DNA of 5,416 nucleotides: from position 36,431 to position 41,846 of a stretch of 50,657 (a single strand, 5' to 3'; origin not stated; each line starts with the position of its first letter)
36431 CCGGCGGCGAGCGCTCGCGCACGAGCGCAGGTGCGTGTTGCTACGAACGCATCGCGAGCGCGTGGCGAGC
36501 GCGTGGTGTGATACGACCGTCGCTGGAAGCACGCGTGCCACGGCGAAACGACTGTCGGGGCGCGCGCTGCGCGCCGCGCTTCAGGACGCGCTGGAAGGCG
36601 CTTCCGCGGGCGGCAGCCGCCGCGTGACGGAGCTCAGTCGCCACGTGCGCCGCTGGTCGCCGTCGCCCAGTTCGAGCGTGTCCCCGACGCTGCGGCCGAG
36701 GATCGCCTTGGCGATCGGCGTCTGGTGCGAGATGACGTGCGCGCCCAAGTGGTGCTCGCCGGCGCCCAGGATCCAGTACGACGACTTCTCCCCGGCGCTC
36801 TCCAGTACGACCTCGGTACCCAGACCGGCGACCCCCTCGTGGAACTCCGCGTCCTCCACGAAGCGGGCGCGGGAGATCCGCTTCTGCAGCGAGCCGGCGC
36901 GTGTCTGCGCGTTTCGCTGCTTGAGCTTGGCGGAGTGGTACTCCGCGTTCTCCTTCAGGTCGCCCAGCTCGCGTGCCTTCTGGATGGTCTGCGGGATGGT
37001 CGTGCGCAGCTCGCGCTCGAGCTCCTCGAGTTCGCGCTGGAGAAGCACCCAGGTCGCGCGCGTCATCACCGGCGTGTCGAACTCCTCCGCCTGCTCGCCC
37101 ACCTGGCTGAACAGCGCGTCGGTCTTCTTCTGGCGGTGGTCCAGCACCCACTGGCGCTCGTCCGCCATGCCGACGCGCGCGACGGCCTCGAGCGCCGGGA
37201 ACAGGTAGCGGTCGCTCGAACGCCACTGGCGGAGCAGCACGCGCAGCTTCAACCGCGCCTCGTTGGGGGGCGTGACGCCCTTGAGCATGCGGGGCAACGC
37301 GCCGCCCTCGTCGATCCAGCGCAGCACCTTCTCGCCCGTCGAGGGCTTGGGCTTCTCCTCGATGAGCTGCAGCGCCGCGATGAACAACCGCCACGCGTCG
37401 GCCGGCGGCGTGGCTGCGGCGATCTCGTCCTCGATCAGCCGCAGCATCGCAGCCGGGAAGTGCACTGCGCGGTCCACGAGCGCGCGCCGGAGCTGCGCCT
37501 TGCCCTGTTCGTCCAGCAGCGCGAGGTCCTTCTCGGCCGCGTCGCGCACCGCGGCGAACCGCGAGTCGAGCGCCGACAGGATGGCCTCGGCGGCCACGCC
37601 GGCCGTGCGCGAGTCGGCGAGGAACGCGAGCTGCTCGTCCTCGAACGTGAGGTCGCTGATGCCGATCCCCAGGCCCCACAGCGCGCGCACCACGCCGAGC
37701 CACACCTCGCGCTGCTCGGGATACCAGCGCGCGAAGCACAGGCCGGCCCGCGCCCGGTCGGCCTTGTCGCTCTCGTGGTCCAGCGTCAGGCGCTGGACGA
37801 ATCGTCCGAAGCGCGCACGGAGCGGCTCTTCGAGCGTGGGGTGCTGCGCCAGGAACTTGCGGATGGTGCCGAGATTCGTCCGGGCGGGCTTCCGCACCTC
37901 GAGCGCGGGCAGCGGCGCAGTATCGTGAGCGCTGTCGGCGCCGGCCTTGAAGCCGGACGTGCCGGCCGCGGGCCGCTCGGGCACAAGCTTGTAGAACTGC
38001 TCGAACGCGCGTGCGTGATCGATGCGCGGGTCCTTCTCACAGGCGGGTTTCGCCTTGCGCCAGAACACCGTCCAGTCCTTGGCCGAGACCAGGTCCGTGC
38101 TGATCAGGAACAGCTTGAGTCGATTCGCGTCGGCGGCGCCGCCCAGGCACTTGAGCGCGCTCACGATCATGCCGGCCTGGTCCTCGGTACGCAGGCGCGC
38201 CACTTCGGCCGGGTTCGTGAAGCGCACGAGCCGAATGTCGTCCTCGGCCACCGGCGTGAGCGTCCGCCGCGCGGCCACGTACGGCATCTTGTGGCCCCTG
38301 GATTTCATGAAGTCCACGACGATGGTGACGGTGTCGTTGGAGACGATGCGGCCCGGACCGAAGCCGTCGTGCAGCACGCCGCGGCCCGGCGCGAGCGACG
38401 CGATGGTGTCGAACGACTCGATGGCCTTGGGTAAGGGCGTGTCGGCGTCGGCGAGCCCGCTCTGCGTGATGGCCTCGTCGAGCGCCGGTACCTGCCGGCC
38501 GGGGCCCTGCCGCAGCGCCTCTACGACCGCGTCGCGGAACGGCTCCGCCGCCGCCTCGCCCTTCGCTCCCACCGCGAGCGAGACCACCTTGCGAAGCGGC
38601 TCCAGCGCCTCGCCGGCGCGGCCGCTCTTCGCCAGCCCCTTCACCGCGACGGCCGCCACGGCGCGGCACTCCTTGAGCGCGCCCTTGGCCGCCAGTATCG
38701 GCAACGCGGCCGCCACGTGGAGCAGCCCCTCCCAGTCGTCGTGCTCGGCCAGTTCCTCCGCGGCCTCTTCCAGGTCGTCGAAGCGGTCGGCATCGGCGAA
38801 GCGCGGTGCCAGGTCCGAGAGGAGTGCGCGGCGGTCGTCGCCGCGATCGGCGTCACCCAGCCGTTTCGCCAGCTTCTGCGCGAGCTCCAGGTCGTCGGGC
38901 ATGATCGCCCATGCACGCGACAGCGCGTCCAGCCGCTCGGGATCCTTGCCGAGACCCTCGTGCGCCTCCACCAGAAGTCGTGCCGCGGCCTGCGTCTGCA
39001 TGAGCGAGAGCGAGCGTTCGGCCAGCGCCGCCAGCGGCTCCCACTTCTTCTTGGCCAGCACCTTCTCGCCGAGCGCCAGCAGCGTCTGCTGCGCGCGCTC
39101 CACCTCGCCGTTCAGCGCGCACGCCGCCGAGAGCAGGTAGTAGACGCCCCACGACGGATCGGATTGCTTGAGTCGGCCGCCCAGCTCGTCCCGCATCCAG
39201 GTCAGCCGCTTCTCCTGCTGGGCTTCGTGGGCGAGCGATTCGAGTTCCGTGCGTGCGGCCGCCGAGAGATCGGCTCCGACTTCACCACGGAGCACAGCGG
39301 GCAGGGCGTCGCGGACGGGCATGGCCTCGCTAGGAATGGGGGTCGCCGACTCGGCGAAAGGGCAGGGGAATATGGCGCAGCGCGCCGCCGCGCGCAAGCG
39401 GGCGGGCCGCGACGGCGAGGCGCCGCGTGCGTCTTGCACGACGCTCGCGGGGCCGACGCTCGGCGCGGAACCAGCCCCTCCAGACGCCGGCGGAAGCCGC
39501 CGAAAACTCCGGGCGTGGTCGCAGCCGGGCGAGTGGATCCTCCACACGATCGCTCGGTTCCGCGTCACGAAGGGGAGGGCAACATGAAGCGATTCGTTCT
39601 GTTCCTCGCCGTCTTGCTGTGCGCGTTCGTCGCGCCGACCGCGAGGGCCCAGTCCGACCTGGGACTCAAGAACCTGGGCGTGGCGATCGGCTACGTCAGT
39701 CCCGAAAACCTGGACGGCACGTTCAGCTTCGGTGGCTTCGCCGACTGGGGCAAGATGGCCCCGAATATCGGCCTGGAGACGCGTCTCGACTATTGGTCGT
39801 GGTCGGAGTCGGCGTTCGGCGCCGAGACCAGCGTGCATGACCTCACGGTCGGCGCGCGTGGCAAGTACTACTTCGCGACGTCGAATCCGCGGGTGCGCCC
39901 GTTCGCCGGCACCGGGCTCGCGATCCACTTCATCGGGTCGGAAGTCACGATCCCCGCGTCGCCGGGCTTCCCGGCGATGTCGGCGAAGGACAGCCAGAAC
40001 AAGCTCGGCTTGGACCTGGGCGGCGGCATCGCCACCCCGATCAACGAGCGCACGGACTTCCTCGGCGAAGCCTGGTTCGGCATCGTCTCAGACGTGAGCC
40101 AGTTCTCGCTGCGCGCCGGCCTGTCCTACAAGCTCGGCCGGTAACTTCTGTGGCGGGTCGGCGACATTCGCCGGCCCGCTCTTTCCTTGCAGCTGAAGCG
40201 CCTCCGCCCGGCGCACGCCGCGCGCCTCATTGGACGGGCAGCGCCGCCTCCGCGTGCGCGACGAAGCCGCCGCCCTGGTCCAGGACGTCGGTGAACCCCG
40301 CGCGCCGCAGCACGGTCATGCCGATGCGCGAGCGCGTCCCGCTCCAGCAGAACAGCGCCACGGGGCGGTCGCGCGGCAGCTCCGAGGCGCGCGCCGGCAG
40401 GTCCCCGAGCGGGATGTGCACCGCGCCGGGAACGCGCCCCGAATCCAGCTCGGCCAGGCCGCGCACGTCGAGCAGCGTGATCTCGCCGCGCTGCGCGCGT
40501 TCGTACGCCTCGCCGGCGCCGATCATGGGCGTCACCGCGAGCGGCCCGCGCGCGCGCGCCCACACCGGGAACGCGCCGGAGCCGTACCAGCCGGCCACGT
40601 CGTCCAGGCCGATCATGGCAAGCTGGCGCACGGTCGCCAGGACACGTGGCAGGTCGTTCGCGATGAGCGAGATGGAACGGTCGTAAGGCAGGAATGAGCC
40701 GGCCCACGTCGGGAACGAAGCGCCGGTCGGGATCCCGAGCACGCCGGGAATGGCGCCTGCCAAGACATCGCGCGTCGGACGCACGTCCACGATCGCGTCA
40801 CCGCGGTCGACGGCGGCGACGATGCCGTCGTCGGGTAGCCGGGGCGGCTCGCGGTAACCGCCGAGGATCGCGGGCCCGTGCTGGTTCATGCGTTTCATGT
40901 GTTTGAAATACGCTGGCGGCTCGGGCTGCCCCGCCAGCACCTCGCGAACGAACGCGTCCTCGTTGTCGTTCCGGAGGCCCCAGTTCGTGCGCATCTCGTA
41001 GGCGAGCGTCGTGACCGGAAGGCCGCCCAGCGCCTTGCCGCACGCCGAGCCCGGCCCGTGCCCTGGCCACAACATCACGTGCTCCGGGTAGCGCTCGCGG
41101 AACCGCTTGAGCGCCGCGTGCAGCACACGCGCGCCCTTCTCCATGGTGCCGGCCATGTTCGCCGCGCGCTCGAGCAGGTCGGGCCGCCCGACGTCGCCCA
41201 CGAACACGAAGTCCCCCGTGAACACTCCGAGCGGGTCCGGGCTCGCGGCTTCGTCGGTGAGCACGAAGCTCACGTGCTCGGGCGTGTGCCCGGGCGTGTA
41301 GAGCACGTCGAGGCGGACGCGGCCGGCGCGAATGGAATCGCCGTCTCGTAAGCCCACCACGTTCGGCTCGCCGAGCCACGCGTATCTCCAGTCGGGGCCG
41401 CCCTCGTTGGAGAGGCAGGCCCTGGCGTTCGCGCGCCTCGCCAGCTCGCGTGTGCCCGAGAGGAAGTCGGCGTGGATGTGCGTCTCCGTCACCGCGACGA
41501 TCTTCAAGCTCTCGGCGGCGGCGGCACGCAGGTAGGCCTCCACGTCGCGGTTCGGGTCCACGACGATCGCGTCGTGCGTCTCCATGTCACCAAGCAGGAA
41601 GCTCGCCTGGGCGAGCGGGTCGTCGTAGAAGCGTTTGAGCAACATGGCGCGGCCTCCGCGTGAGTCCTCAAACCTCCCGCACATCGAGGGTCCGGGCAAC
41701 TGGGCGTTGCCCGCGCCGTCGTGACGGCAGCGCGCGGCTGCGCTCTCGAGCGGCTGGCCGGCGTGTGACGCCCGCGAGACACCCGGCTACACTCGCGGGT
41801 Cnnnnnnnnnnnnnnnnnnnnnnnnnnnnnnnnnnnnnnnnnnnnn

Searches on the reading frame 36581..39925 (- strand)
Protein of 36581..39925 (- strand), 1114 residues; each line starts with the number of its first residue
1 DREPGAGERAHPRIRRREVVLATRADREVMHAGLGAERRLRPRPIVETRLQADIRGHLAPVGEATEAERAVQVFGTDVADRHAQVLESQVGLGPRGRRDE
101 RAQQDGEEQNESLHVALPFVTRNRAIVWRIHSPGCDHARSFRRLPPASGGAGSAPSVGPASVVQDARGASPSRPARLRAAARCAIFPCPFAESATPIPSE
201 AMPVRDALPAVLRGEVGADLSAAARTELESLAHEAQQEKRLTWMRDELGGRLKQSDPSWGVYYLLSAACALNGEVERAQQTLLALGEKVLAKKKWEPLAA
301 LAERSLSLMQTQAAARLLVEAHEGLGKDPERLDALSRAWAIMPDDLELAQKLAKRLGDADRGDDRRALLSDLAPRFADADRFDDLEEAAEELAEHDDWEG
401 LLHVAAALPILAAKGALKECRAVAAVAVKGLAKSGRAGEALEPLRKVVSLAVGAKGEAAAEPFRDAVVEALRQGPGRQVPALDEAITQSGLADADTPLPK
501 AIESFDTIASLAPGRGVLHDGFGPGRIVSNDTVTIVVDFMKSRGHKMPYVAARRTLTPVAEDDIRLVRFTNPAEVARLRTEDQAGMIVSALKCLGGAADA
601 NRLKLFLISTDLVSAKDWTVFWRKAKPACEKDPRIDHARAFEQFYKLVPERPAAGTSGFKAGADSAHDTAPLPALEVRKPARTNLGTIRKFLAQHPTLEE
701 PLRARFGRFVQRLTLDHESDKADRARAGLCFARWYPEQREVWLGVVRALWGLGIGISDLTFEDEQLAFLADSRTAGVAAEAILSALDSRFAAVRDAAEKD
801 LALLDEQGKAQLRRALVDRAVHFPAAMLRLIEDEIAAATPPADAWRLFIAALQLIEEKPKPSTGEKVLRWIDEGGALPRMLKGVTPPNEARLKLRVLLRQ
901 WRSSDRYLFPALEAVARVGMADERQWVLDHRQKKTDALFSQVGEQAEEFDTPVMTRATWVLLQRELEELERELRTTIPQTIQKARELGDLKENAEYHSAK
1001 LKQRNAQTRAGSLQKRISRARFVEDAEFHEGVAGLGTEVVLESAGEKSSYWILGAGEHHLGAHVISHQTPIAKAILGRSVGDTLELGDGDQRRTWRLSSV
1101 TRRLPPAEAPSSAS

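Call 19: search_protein_families(library=pfam, proteins=[window:36581-39925:-], max_evalue=0.001)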
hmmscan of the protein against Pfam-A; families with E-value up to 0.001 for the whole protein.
window:36581-39925:- (1114 aa): 2 families
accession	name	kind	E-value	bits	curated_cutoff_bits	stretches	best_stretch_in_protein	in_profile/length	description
PF03449.20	GreA_GreB_N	-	3e-17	63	24.5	1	953-1021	2-70/71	Transcription elongation factor, N-terminal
PF01272.25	GreA_GreB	-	1.5e-10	41.4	26.9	1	1031-1101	4-76/77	Transcription elongation factor, GreA/GreB, C-term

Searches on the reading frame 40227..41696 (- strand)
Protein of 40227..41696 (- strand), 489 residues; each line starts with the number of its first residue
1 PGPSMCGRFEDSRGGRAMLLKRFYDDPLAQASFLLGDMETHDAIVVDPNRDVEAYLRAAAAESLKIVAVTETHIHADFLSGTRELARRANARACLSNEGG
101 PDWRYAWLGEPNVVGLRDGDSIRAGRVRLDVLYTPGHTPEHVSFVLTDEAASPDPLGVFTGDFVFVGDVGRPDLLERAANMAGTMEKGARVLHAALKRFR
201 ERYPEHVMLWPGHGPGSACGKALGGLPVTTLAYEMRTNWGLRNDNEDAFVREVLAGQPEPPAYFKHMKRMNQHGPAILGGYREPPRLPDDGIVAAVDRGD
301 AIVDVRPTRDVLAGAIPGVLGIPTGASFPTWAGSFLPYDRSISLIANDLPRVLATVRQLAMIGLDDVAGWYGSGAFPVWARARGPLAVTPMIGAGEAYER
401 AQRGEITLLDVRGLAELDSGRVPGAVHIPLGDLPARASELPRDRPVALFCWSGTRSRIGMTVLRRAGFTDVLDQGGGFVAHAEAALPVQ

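Call 19: search_protein_families(library=pfam, proteins=[window:40227-41696:-], max_evalue=0.001)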
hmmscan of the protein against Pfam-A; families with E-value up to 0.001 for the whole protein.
window:40227-41696:- (489 aa): 2 families
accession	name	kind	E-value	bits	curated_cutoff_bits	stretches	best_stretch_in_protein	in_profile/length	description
PF00581.25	Rhodanese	-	5.5e-16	59.3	22.2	1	395-480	3-98/102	Rhodanese-like domain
PF00753.33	Lactamase_B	-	1.1e-12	48.7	22.7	1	27-178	3-162/196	Metallo-beta-lactamase superfamily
